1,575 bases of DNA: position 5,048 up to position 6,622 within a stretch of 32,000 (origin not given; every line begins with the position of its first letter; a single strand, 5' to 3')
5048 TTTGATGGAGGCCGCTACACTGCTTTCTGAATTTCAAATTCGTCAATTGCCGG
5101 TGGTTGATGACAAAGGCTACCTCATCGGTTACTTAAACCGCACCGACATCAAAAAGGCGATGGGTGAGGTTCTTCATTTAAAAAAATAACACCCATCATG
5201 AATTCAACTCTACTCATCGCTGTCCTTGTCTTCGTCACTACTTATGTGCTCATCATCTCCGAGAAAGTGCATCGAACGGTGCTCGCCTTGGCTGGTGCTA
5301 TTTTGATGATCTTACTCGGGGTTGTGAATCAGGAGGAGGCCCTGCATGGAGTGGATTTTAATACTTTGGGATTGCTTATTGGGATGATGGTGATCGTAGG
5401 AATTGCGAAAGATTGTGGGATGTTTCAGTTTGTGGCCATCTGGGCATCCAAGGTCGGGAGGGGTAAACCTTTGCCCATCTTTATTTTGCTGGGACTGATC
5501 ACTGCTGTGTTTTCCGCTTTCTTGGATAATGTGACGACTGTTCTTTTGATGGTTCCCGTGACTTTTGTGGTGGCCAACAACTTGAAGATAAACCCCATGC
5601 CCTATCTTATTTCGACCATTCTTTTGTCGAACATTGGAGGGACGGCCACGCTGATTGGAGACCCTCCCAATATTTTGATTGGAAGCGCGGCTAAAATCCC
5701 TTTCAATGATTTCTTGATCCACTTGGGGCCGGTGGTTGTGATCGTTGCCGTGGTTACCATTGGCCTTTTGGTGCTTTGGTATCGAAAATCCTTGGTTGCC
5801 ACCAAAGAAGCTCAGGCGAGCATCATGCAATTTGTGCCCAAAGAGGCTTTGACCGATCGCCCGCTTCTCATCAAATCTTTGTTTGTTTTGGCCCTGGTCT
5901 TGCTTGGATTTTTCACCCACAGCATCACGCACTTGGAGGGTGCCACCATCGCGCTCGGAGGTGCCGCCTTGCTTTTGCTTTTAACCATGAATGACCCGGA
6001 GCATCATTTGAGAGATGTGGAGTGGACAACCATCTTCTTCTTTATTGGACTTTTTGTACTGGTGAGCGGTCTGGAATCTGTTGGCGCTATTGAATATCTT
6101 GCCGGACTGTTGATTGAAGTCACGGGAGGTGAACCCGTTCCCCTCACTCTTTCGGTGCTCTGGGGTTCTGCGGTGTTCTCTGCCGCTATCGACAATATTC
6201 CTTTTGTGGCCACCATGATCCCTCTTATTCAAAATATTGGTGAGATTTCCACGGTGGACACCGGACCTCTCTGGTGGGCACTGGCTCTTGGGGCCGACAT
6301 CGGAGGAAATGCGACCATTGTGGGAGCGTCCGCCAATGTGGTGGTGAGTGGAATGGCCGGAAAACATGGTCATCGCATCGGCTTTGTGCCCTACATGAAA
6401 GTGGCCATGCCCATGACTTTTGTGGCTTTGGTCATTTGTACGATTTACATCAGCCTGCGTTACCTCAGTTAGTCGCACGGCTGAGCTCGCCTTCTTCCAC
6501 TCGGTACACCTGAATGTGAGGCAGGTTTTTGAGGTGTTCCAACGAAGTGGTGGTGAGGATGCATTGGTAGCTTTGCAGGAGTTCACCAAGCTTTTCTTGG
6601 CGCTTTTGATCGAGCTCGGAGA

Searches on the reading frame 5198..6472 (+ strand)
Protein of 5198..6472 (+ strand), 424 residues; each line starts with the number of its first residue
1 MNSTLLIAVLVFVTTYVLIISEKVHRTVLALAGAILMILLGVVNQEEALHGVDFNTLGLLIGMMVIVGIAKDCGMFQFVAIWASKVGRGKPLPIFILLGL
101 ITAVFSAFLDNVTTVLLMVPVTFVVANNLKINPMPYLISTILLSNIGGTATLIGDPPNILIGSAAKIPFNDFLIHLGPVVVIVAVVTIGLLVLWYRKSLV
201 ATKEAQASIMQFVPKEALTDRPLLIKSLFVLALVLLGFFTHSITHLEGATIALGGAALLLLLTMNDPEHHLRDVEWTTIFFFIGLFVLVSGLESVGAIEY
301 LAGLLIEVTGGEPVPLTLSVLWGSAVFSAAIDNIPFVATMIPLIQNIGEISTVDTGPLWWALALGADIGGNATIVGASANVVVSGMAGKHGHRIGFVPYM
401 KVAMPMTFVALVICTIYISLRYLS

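Call 7: search_protein_families(library=pfam, proteins=[window:5198-6472:+], max_evalue=0.001)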
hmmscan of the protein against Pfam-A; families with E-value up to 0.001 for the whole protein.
window:5198-6472:+ (424 aa): 4 families
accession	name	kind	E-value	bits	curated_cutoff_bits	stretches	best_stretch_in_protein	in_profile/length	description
PF03600.22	CitMHS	-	1.2e-101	340.6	31.9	2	16-365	1-336/336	Citrate transporter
PF02040.21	ArsB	-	1.6e-22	80.9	22.2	1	7-416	1-417/423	Arsenical pump membrane protein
PF00939.25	Na_sulph_symp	-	9.9e-16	58.2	27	2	5-200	272-470/472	Sodium:sulfate symporter transmembrane region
PF06450.18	NhaB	-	4.7e-05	22.9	27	1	145-191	214-258/515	Bacterial Na+/H+ antiporter B (NhaB)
